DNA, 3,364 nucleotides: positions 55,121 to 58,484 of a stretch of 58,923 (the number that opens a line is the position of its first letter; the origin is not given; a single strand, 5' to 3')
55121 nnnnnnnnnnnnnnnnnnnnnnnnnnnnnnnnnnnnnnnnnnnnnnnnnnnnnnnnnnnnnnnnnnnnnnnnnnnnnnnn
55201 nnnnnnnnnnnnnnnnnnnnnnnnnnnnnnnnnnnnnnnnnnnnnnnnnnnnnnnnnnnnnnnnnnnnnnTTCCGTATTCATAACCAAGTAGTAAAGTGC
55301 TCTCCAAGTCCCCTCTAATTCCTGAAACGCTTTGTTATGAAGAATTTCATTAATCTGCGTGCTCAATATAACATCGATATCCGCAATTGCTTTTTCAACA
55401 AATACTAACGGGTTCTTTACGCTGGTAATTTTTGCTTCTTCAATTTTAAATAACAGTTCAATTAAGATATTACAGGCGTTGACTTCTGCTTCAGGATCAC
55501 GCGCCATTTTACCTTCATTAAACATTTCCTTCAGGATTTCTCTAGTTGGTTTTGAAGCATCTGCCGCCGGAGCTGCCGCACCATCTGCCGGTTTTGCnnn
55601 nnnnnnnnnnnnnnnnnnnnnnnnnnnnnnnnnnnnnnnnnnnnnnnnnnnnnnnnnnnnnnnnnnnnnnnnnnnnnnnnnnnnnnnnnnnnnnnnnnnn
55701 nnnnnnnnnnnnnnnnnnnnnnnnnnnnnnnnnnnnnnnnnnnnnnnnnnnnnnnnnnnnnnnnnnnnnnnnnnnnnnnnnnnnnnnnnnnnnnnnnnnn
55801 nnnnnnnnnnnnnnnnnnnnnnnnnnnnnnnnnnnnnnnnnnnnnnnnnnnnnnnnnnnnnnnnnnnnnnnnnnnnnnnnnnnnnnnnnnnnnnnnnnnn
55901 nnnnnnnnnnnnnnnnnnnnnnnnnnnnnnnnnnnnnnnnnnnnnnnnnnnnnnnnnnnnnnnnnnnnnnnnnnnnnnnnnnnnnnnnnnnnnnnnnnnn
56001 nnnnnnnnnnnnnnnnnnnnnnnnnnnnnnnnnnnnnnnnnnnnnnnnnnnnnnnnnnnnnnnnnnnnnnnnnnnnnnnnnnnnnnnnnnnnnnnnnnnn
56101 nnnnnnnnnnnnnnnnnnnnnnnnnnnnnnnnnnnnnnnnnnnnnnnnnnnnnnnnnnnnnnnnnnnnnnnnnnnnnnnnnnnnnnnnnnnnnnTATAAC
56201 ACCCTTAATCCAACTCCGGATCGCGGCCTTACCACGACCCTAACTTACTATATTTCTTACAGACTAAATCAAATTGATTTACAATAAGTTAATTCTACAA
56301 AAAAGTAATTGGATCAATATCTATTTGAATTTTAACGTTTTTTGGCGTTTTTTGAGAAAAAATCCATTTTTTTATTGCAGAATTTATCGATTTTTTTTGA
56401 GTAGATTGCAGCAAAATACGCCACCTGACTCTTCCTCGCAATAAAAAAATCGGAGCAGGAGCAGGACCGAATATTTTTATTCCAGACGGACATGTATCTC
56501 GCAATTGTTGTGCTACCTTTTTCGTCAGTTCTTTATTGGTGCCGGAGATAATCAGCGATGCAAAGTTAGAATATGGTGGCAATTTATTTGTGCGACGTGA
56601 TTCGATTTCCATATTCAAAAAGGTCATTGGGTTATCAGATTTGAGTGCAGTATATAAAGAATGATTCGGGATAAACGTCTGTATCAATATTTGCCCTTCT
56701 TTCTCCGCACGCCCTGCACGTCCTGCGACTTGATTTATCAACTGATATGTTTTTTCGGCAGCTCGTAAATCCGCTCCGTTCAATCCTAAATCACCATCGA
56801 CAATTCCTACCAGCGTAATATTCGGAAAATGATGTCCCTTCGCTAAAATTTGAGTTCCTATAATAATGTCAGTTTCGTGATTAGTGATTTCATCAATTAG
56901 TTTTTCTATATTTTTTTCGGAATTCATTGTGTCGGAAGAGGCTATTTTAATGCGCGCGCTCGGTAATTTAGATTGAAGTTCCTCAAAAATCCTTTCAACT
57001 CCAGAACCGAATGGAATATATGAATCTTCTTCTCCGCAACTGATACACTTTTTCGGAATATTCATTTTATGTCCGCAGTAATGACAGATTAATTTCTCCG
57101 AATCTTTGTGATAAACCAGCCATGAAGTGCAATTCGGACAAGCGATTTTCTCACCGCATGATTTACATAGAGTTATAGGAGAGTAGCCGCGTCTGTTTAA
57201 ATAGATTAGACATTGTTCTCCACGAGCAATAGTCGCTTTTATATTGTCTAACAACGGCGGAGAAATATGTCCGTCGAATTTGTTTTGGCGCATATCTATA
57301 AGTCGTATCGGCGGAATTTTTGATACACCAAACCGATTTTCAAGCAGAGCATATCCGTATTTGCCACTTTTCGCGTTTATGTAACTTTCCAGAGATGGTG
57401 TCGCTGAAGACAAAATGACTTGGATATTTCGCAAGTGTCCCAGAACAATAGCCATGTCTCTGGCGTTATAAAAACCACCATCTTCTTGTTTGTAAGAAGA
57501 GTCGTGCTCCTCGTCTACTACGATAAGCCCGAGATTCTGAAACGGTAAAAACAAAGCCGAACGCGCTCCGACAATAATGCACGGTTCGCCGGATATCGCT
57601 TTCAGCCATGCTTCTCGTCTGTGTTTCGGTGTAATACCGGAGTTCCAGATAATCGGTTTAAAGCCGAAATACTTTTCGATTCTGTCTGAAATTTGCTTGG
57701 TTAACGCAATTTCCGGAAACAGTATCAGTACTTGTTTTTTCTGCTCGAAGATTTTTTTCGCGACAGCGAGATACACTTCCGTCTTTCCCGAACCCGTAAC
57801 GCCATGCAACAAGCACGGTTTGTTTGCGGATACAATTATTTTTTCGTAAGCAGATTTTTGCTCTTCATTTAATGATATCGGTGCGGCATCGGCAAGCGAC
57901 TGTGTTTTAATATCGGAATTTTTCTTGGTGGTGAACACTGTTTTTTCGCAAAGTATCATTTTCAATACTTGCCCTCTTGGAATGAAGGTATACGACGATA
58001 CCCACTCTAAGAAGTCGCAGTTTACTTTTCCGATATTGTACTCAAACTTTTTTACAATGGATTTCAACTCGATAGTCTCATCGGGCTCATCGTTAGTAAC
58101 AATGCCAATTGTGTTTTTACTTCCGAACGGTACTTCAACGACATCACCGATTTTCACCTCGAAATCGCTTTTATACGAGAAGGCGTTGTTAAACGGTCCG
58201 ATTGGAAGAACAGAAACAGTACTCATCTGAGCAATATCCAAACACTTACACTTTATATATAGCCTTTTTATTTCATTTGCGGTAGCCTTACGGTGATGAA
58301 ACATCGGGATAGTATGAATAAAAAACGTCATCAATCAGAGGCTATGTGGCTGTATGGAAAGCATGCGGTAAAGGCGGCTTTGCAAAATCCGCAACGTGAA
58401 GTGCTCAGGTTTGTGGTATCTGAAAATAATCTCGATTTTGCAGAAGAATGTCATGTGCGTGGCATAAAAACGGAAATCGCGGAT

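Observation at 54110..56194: TssB and TssC sheath subunits fused into a single 694-aa polypeptide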

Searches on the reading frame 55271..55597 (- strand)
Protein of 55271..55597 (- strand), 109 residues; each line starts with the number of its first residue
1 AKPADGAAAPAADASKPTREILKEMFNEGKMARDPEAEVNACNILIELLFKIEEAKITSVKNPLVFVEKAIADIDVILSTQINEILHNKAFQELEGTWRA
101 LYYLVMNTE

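Call 52: search_solved_structures(query=window:55271-55597:-, max_evalue=1, show_alignments=5)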
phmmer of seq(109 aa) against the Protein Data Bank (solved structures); distinct sequences matched with E-value up to 1: 8.
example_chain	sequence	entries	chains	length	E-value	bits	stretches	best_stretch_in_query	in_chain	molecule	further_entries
9n4v_A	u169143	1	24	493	2.6e-11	46.8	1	15-109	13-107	DUF877 family protein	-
5urw_1B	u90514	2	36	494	4.3e-08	36.5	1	62-108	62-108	TssC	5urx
5n8n_B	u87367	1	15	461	8e-08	35.6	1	62-109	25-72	EvpB family type VI secretion protein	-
5mxn_A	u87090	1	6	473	0.00029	24.2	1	66-107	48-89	Type VI secretion protein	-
5ojq_A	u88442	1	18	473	0.0003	24.1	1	66-107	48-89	Type VI secretion protein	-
5myu_A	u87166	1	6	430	0.00041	23.7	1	67-107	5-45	Type VI secretion system protein ImpC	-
3j9g_B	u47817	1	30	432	0.00041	23.7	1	67-107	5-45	VipB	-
3j9o_B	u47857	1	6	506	0.17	15.3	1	39-100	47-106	Intracellular growth locus protein B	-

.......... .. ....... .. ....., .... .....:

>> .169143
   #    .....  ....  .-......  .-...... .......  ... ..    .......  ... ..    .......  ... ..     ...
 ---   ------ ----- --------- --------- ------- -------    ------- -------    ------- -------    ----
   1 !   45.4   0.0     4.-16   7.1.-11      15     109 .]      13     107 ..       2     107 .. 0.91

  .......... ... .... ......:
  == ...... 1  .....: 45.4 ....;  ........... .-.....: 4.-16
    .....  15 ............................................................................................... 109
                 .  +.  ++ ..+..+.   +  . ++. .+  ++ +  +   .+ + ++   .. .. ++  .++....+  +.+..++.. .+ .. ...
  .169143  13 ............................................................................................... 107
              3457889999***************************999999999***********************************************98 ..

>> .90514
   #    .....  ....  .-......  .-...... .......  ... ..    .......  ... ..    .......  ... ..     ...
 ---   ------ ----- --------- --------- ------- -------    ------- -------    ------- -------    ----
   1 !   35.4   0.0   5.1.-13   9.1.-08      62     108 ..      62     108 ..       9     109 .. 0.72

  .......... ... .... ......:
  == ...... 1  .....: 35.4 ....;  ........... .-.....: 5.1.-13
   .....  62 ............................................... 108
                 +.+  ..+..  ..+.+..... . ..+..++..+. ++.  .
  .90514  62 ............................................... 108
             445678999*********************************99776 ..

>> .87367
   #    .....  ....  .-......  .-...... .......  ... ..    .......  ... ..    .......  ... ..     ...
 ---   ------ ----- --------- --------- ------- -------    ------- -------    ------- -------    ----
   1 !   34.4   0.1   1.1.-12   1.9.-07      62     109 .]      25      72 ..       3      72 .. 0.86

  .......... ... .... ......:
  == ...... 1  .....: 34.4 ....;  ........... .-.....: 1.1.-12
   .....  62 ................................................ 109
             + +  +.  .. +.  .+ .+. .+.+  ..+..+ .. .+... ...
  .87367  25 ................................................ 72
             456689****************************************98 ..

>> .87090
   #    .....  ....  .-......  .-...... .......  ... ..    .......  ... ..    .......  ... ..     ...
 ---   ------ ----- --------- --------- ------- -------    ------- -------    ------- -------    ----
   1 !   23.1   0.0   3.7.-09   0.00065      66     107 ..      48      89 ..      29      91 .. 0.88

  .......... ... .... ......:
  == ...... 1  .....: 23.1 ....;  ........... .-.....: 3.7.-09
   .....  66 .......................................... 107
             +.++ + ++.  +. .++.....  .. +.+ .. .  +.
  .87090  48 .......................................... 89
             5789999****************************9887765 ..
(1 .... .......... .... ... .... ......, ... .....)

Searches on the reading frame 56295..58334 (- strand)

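Call 3: search_protein_families(library=pfam, proteins=[window:56295-58334:-], max_evalue=0.01)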
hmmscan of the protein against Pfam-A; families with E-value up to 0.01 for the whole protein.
window:56295-58334:- (679 aa): 9 families
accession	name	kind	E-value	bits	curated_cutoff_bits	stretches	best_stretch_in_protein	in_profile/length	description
PF00270.35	DEAD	-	5.7e-22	78.7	26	1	157-316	2-162/167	DEAD/DEAH box helicase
PF18074.6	PriA_C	-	1.1e-19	71.5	26.9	1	587-675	1-95/95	Primosomal protein N C-terminal domain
PF04851.21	ResIII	-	7.5e-15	55.6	22.5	1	153-313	2-162/164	Type III restriction enzyme, res subunit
PF17764.6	PriA_3primeBD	-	5.7e-12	45.8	22.7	1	47-128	7-95/96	3'DNA-binding domain (3'BD)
PF18319.7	Zn_ribbon_PriA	-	1.6e-10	41.2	26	1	399-423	1-25/27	PriA DNA helicase Cys-rich region (CRR) domain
PF00271.37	Helicase_C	-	5.1e-09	36.8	23.5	1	440-543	19-109/110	Helicase conserved C-terminal domain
PF13604.12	AAA_30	-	2.3e-06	27.9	27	1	155-218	2-65/191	AAA domain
PF00437.27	T2SSE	-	0.0017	17.5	24.9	1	145-202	117-173/370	Type II/IV secretion system protein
PF03966.22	Trm112p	-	0.0055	17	22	0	397-422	8-33/40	Trm112p-like protein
